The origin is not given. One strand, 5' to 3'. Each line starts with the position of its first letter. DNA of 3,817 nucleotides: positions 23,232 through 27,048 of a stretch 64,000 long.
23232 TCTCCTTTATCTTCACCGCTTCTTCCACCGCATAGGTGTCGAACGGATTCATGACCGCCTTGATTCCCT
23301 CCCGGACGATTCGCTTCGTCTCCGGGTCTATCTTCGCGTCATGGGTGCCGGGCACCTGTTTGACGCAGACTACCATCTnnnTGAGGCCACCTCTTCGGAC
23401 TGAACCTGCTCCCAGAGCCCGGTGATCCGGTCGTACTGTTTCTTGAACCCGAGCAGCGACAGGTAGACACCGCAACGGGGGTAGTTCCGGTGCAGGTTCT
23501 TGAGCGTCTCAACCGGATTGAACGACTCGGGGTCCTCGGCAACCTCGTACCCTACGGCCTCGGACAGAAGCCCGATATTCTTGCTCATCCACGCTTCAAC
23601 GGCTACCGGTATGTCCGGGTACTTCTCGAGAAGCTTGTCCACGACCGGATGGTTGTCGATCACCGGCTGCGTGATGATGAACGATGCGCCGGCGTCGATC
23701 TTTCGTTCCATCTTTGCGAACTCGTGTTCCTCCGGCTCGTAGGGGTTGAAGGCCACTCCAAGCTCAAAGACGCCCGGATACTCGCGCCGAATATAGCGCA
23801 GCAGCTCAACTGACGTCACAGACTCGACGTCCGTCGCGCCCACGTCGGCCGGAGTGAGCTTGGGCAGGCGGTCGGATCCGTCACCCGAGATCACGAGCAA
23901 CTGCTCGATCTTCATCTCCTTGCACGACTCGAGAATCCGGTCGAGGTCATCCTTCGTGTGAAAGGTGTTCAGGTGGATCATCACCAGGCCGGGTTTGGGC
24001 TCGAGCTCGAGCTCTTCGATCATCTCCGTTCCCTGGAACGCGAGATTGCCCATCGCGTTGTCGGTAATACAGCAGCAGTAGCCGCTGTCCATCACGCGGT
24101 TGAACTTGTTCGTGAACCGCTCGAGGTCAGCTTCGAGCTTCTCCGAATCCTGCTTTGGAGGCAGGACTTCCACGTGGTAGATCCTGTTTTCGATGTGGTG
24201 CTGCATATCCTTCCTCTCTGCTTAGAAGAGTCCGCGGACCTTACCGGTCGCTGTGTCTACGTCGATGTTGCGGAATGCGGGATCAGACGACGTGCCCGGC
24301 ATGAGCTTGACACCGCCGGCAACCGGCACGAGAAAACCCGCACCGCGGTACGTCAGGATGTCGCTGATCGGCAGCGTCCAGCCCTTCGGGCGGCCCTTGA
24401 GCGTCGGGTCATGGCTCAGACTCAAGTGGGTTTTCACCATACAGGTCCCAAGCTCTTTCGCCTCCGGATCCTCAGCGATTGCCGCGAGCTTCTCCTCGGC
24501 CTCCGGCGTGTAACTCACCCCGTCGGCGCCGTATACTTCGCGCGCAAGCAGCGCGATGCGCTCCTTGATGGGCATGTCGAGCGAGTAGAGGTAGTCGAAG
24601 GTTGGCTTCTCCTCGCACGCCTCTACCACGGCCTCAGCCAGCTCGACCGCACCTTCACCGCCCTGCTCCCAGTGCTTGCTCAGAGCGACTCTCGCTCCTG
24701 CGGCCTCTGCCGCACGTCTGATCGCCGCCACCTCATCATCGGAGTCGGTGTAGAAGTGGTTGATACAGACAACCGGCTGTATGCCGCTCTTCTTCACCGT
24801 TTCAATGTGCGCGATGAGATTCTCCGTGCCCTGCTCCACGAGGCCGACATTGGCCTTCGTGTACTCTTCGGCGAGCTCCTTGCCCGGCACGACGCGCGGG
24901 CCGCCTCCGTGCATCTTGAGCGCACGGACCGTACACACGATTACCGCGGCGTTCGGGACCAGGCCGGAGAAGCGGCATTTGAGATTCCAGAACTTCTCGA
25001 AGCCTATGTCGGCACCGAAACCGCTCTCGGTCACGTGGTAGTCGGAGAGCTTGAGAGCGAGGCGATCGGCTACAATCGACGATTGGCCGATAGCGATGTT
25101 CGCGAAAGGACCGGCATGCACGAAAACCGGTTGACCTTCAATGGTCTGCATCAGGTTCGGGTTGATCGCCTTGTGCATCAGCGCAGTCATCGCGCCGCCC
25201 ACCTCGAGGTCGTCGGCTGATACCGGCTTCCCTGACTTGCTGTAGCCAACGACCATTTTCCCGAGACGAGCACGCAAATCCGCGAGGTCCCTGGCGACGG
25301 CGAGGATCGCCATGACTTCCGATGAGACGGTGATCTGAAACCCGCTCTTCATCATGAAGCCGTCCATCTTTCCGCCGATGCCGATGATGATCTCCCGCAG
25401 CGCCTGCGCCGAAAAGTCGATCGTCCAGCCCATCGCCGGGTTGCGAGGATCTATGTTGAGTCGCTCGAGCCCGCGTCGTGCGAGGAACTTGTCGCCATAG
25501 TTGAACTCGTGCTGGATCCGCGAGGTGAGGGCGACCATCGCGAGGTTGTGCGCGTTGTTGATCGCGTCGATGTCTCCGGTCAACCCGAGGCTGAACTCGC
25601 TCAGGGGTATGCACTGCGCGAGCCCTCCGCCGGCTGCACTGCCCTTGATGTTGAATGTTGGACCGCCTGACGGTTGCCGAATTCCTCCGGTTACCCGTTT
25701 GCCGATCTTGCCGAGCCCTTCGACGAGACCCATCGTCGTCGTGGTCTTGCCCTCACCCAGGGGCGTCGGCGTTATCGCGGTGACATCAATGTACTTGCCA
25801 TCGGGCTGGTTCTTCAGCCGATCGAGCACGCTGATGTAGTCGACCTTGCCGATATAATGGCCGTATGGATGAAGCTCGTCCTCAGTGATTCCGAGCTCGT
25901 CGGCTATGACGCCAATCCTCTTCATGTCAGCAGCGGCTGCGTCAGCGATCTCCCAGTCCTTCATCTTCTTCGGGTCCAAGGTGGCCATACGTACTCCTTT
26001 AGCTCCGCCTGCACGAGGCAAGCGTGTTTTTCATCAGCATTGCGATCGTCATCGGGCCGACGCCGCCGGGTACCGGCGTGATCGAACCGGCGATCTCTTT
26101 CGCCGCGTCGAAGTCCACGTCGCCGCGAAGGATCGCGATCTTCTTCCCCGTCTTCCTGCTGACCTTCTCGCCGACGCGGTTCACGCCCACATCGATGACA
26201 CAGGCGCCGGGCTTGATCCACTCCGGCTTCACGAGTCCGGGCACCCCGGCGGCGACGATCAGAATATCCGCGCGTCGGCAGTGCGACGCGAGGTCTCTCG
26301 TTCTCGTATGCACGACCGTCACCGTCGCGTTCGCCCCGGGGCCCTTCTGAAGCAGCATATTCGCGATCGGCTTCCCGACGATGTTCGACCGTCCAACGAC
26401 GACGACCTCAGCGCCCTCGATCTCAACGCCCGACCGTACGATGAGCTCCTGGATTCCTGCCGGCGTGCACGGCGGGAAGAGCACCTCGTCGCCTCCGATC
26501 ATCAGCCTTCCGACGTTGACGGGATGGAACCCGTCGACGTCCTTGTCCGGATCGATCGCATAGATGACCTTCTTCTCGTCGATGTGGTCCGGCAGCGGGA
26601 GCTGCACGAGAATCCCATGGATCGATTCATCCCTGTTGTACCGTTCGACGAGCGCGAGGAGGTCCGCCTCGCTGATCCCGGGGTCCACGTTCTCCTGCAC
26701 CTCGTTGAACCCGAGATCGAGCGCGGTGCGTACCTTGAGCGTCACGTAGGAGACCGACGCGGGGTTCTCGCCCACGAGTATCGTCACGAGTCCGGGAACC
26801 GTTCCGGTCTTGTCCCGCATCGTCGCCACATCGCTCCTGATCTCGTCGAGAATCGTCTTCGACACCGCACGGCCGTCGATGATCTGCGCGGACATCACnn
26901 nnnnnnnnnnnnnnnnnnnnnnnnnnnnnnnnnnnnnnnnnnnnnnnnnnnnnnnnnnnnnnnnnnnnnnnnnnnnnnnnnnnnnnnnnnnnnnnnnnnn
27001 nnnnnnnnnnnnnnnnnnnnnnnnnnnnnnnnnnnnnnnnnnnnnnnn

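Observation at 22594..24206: MetF-like gene translationally coupled (ATGA) to an EtfB with a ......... motif: candidate ETF-dependent, possibly bifurcating, methylene-THF reductase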

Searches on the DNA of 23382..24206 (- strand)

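Call 42: search_rna_families(sources=[L010, L018, L022, L025, L032, L039, L045, L057, L017], threshold=gathering)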
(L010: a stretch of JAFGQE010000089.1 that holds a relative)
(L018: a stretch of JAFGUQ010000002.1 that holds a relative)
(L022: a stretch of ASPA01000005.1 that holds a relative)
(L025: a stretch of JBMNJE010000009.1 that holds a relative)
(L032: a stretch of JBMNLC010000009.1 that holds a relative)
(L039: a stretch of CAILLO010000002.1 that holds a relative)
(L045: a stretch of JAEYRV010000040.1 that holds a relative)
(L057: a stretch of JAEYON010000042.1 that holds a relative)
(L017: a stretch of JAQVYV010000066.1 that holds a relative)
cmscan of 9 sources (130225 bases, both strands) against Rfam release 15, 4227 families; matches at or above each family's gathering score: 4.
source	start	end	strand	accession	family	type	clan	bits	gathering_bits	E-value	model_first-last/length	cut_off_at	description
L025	3547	3767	+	RF00230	T-box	Cis-reg; leader;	-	104.9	93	8.5e-22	1-219/219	no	T-box leader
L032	4959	5069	+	RF00162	SAM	Cis-reg; riboswitch;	CL00012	92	44.4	2.1e-20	1-108/108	no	SAM riboswitch aptamer (S box leader)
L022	6424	6523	+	RF02510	PYLIS_3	Cis-reg;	-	62.1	38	5.7e-10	1-100/100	no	Pyrrolysine insertion sequence mttB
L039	6923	7004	-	RF01051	c-di-GMP-I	Cis-reg; riboswitch;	CL00126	56.6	35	4.3e-08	1-87/87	no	c-di-GMP-I riboswitch aptamer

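Call 69: search_rna_families(sources=[L009, L015, L021, L023, L034, L041, L050, L052, L055, L056, L060], threshold=gathering)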
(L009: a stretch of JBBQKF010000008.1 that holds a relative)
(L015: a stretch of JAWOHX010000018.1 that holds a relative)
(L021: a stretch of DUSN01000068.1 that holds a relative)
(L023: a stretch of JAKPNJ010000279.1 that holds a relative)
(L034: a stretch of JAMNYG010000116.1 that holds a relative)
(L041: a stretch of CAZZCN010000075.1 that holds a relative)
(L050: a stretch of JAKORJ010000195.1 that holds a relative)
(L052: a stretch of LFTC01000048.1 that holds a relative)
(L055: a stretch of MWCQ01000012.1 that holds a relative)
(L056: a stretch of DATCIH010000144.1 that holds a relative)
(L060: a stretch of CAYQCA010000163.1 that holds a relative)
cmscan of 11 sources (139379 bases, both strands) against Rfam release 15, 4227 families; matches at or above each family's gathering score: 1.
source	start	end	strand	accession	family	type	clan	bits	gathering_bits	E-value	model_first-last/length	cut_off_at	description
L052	2441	2514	-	RF00005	tRNA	Gene; tRNA;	CL00001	64.4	29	2.4e-11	1-71/71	no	tRNA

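Call 70: search_rna_families(sources=[L062, L064, L065, L069, L071, L077, L164, L075, L053], threshold=gathering)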
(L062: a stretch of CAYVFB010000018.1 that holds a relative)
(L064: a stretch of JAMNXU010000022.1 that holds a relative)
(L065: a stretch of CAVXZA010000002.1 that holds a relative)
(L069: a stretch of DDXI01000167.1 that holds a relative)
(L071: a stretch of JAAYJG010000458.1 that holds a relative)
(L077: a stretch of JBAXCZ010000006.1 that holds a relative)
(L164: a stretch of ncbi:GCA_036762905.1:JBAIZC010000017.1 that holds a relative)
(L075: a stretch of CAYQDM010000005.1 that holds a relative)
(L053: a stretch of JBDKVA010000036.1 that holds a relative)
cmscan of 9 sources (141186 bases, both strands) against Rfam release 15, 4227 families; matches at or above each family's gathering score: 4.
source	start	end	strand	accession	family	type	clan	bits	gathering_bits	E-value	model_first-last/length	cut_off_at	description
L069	7461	7534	-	RF00005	tRNA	Gene; tRNA;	CL00001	66.5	29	6.5e-12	1-71/71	no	tRNA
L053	3952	4024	+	RF00005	tRNA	Gene; tRNA;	CL00001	64.6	29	2.1e-11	1-71/71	no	tRNA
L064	4492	4563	+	RF00005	tRNA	Gene; tRNA;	CL00001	63.9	29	3.3e-11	1-71/71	no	tRNA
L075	13638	13764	+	RF01055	Molybdenum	Cis-reg; riboswitch;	-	46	36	1.8e-07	1-135/135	no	Molybdenum/Tungsten riboswitch aptamer (Moco RNA motif)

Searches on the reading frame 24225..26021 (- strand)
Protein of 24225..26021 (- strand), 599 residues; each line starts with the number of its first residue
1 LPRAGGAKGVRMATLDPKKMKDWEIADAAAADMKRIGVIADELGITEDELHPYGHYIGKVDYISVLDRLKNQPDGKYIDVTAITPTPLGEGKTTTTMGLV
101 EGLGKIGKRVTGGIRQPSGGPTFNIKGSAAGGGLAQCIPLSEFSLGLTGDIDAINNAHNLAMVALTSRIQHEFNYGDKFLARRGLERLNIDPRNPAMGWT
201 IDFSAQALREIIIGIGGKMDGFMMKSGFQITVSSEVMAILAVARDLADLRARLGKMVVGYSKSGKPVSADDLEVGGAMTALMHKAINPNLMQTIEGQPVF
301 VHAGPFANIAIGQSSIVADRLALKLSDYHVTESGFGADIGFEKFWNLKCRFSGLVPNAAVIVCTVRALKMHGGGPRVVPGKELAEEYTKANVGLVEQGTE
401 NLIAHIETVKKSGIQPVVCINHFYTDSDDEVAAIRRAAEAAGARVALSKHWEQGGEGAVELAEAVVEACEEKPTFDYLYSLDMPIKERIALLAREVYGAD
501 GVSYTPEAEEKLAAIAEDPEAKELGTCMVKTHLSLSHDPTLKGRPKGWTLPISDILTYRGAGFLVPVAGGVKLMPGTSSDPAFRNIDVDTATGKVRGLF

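Call 3: search_protein_families(library=pfam, proteins=[window:24225-26021:-], max_evalue=0.01)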
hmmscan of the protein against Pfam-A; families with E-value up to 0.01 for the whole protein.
window:24225-26021:- (599 aa): 1 family
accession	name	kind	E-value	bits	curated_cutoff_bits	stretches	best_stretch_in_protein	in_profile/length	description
PF01268.25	FTHFS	-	9.8e-230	763.9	27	1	21-599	2-556/556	Formate--tetrahydrofolate ligase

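Call 4: search_protein_families(library=ncbifam, proteins=[window:24225-26021:-], max_evalue=0.01)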
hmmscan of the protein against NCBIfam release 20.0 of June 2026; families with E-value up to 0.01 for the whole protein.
window:24225-26021:- (599 aa): 3 families
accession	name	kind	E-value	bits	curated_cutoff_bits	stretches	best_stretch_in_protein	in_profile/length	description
NF010032.0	PRK13507.1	equivalog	0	1076.4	938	1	14-599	2-587/587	formate--tetrahydrofolate ligase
NF010031.0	PRK13506.1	equivalog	4.9e-193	642.6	800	1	28-598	8-577/578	formate--tetrahydrofolate ligase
NF010030.0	PRK13505.1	equivalog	6e-188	625.7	652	1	21-599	4-557/557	formate--tetrahydrofolate ligase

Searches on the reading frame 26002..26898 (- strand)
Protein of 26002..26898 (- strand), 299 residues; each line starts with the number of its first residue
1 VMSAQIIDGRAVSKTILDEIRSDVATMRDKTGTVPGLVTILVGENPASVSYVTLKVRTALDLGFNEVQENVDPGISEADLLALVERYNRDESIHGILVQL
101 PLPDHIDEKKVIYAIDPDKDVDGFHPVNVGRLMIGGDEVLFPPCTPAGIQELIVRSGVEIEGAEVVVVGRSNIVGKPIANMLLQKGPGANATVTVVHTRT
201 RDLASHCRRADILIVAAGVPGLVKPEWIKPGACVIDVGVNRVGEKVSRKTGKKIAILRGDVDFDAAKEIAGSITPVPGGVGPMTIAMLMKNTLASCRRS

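Call 3: search_protein_families(library=pfam, proteins=[window:26002-26898:-], max_evalue=0.01)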
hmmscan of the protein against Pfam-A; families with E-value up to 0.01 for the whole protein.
window:26002-26898:- (299 aa): 2 families
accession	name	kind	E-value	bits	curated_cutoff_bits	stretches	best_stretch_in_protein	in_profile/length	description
PF02882.25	THF_DHG_CYH_C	-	1.1e-65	220.3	27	1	125-298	1-158/160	Tetrahydrofolate dehydrogenase/cyclohydrolase, NAD(P)-binding domain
PF00763.28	THF_DHG_CYH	-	4.1e-37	127.4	32.8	1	7-122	1-115/115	Tetrahydrofolate dehydrogenase/cyclohydrolase, catalytic domain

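Call 4: search_protein_families(library=ncbifam, proteins=[window:26002-26898:-], max_evalue=0.01)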
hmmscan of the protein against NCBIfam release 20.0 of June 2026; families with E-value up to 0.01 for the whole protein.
window:26002-26898:- (299 aa): 30 families (the best 25 are shown)
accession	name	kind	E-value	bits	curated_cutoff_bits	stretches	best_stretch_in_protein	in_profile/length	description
NF010765.0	PRK14168.1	equivalog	1.5e-163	543.1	501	1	2-296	1-291/297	bifunctional methylenetetrahydrofolate dehydrogenase/methenyltetrahydrofolate cyclohydrolase FolD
NF010785.0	PRK14188.1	subfamily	4.1e-108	360.8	396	1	3-298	2-288/297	bifunctional methylenetetrahydrofolate dehydrogenase/methenyltetrahydrofolate cyclohydrolase FolD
NF010776.0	PRK14179.1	equivalog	8e-105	350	445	1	4-299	2-281/284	bifunctional methylenetetrahydrofolate dehydrogenase/methenyltetrahydrofolate cyclohydrolase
NF010764.0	PRK14167.1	subfamily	9.2e-104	346.8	477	1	4-295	2-285/297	bifunctional 5,10-methylene-tetrahydrofolate dehydrogenase/ 5,10-methylene-tetrahydrofolate cyclohydrolase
NF010786.0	PRK14189.1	subfamily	6.1e-103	343.8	421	1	2-298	1-280/285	bifunctional methylenetetrahydrofolate dehydrogenase/methenyltetrahydrofolate cyclohydrolase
NF010771.0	PRK14174.1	equivalog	1.7e-99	332.7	530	1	5-298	2-291/295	bifunctional 5,10-methylene-tetrahydrofolate dehydrogenase/ 5,10-methylene-tetrahydrofolate cyclohydrolase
NF008058.0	PRK10792.1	equivalog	4.1e-97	324.6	355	1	2-297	1-280/285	bifunctional methylenetetrahydrofolate dehydrogenase/methenyltetrahydrofolate cyclohydrolase FolD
NF010787.0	PRK14191.1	equivalog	3.8e-96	321.6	423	1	5-297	2-278/285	bifunctional methylenetetrahydrofolate dehydrogenase/methenyltetrahydrofolate cyclohydrolase FolD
NF010770.0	PRK14173.1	equivalog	4.4e-96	321.5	411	1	2-297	1-279/287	bifunctional 5,10-methylene-tetrahydrofolate dehydrogenase/ 5,10-methylene-tetrahydrofolate cyclohydrolase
NF010773.0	PRK14176.1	equivalog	3.2e-94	315.5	437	1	4-297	8-284/287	bifunctional 5,10-methylene-tetrahydrofolate dehydrogenase/ 5,10-methylene-tetrahydrofolate cyclohydrolase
NF010790.0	PRK14194.1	equivalog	6.7e-94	314.5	508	1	1-297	1-283/301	bifunctional methylenetetrahydrofolate dehydrogenase/methenyltetrahydrofolate cyclohydrolase FolD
NF010781.0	PRK14184.1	equivalog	2.5e-92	309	438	1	5-297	2-281/286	bifunctional 5,10-methylene-tetrahydrofolate dehydrogenase/ 5,10-methylene-tetrahydrofolate cyclohydrolase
NF010782.0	PRK14185.1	equivalog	4.1e-91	305.4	507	1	5-297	2-288/293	bifunctional methylenetetrahydrofolate dehydrogenase/methenyltetrahydrofolate cyclohydrolase FolD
NF010767.0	PRK14170.1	equivalog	5.3e-91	304.6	559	1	5-298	3-279/284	bifunctional methylenetetrahydrofolate dehydrogenase/methenyltetrahydrofolate cyclohydrolase FolD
NF010783.0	PRK14186.1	equivalog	6.2e-91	304.6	333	1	4-297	2-283/297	bifunctional methylenetetrahydrofolate dehydrogenase/methenyltetrahydrofolate cyclohydrolase FolD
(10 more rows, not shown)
